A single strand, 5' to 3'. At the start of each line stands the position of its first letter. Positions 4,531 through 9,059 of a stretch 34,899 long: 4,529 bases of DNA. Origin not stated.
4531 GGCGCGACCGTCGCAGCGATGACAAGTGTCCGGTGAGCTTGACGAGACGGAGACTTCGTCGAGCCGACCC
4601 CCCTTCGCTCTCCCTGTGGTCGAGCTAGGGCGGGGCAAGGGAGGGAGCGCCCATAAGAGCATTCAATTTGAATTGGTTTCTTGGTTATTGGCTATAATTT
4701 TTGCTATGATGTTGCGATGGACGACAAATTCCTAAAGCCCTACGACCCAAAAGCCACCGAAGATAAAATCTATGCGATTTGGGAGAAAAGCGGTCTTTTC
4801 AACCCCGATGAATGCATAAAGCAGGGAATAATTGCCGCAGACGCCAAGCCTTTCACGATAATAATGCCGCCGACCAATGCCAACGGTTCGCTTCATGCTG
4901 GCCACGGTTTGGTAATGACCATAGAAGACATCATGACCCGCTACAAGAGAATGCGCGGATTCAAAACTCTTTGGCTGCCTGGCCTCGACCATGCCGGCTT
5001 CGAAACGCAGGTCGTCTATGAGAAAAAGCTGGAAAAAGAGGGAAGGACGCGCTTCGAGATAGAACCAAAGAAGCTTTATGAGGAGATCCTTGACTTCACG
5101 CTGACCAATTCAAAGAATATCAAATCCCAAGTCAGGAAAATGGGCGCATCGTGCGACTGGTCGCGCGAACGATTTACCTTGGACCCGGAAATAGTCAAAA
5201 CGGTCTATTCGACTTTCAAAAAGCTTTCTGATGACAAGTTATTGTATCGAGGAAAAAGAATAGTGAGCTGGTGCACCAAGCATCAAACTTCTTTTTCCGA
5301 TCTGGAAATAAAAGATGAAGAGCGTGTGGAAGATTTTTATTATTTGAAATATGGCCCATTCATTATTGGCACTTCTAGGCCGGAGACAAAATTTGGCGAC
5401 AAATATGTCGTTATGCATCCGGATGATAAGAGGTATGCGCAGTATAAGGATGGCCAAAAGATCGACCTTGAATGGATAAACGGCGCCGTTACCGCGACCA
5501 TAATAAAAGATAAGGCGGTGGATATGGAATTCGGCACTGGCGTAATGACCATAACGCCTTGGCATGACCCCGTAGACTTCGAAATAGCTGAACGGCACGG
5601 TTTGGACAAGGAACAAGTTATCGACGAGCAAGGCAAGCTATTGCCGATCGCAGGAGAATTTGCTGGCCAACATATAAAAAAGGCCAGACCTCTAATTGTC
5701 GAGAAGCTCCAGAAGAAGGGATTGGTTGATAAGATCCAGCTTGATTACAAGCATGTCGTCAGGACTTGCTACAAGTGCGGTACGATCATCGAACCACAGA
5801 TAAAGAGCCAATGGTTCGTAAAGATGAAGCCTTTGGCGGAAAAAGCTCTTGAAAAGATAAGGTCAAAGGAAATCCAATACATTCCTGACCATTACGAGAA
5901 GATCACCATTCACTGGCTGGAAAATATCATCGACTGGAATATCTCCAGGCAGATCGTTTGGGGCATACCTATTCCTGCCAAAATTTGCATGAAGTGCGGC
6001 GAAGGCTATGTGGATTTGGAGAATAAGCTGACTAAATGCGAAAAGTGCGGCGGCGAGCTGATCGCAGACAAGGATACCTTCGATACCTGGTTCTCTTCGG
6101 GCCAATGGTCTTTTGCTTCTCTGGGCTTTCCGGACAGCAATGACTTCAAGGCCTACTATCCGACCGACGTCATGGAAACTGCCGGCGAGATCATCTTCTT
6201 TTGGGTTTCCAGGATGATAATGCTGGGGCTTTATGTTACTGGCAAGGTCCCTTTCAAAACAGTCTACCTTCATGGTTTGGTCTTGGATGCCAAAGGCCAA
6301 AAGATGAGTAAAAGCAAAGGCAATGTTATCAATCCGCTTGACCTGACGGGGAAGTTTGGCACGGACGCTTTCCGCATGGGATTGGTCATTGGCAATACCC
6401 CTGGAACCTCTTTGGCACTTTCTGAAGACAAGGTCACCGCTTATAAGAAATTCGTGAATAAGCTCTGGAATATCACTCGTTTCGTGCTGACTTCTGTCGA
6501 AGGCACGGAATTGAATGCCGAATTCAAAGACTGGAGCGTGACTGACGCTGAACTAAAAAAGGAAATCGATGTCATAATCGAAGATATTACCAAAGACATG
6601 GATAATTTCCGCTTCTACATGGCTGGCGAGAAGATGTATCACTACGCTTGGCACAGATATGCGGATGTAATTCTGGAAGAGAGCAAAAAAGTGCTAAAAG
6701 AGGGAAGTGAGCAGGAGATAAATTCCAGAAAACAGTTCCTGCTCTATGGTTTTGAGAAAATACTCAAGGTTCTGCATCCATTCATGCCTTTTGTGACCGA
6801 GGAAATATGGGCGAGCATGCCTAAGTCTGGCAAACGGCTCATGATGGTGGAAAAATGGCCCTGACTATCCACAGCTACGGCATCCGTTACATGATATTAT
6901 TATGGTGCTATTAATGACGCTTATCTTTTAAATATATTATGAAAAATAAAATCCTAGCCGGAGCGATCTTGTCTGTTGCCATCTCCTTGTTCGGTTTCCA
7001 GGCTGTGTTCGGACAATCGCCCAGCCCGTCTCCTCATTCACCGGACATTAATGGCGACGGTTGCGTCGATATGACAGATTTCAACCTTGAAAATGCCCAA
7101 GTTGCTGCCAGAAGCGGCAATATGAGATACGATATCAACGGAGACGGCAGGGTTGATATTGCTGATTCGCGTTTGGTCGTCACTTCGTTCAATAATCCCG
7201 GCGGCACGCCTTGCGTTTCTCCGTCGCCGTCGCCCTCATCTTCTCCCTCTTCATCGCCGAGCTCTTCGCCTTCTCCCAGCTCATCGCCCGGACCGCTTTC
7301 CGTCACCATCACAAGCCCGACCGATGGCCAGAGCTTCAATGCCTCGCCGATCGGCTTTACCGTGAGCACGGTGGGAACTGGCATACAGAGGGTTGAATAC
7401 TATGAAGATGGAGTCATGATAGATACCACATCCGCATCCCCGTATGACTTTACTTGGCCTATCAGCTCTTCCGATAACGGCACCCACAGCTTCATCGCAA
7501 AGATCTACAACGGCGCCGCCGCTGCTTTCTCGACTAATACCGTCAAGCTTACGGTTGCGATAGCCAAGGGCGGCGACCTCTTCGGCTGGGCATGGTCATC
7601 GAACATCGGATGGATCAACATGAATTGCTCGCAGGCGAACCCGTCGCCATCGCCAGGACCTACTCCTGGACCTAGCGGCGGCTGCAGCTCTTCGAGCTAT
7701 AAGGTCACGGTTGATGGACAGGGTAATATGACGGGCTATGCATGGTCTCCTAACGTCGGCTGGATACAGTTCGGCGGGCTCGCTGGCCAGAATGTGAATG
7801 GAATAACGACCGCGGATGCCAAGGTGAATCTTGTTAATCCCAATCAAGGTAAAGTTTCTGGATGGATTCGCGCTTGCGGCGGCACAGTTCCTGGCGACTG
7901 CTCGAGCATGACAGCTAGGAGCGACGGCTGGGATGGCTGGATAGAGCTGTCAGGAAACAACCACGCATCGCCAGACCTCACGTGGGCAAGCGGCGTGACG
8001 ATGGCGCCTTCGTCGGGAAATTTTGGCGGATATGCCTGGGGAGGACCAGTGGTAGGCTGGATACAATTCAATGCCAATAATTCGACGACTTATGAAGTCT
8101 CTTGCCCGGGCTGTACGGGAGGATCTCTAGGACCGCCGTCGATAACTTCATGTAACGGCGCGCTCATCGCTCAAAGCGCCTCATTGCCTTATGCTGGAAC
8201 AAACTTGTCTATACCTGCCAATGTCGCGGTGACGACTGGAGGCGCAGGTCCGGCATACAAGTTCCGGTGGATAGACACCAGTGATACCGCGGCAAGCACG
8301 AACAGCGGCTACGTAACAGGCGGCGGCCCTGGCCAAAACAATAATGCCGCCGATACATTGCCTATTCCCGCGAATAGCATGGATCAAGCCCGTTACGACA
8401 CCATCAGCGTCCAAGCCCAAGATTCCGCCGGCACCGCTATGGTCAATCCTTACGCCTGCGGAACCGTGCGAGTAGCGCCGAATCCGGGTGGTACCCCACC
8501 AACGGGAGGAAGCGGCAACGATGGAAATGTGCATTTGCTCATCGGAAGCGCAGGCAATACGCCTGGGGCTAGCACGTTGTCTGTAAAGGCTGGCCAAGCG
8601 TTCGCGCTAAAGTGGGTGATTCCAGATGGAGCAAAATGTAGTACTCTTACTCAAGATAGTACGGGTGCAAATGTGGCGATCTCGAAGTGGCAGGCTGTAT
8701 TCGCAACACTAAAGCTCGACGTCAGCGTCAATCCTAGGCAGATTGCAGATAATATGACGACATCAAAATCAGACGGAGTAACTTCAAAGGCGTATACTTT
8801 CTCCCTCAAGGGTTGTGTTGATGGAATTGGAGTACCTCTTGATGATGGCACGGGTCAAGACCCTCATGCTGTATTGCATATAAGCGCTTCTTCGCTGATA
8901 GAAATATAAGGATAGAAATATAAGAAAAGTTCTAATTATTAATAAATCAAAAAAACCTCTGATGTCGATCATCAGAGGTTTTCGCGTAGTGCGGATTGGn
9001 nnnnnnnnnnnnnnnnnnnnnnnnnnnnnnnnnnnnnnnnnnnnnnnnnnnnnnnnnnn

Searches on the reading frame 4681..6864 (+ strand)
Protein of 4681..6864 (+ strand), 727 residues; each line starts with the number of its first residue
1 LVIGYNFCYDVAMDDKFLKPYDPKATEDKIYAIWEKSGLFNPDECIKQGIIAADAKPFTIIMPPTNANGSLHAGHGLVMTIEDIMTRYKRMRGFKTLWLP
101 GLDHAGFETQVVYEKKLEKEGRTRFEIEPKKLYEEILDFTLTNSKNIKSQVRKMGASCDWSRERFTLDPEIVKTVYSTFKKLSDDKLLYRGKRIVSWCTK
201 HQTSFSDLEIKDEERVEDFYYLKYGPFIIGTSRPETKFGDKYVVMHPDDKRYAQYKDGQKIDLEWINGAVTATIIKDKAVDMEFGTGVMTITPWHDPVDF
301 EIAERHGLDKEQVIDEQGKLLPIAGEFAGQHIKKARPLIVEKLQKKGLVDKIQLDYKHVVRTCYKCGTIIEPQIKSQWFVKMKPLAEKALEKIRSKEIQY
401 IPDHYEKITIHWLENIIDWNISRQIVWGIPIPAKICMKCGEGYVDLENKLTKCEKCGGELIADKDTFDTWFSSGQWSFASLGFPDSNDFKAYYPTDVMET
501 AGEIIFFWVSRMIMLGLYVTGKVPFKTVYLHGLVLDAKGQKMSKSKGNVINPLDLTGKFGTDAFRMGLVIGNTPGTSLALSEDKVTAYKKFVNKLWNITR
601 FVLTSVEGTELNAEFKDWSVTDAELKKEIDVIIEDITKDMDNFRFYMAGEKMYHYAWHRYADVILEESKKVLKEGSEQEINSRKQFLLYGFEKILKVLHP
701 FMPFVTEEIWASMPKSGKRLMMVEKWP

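Call 44: search_protein_families(library=pfam, proteins=[window:4681-6864:+], max_evalue=0.001)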
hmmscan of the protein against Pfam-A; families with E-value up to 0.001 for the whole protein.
window:4681-6864:+ (727 aa): 4 families
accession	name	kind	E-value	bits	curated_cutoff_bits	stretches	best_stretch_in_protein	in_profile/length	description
PF00133.28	tRNA-synt_1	-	1.4e-116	390.1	22.7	1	29-572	1-404/414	tRNA synthetases class I (I, L, M and V)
PF08264.19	Anticodon_1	-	4e-22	79.1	25.1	1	624-727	3-105/148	Anticodon-binding domain of tRNA ligase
PF09334.17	tRNA-synt_1g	-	2.2e-21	76.5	20.1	3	67-211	10-136/391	tRNA synthetases class I (M)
PF13603.12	tRNA-synt_1_2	-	0.00026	21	25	0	280-319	106-145/185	Leucyl-tRNA synthetase, editing domain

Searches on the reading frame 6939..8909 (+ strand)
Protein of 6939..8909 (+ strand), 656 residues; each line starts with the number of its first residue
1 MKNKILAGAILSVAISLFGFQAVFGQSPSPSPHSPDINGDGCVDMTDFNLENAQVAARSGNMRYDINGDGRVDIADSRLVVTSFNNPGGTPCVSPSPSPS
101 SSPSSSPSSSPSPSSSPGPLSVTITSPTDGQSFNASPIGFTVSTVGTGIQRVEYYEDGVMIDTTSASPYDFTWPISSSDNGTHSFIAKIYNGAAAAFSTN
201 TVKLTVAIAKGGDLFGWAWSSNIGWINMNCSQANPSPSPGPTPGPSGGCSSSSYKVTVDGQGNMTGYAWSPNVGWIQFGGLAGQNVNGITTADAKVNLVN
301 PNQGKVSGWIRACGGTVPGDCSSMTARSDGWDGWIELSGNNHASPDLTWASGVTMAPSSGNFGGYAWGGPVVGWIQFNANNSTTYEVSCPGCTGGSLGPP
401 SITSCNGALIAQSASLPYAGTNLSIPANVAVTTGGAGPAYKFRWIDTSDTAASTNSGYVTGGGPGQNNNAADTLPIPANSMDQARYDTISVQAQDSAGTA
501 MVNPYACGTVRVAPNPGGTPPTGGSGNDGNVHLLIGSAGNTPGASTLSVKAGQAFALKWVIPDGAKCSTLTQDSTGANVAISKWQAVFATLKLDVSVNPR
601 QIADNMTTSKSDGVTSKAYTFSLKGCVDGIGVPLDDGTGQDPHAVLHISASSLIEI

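Call 44: search_protein_families(library=pfam, proteins=[window:6939-8909:+], max_evalue=0.001)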
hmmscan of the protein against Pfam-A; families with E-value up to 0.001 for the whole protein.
window:6939-8909:+ (656 aa): 2 families
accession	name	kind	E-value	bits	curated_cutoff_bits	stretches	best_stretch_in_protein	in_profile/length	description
PF17957.7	Big_7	-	4.8e-13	50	24.1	1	121-184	2-67/70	Bacterial Ig domain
PF00404.24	Dockerin_1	-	5.6e-05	23.7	22.9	1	36-80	3-52/57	Dockerin type I domain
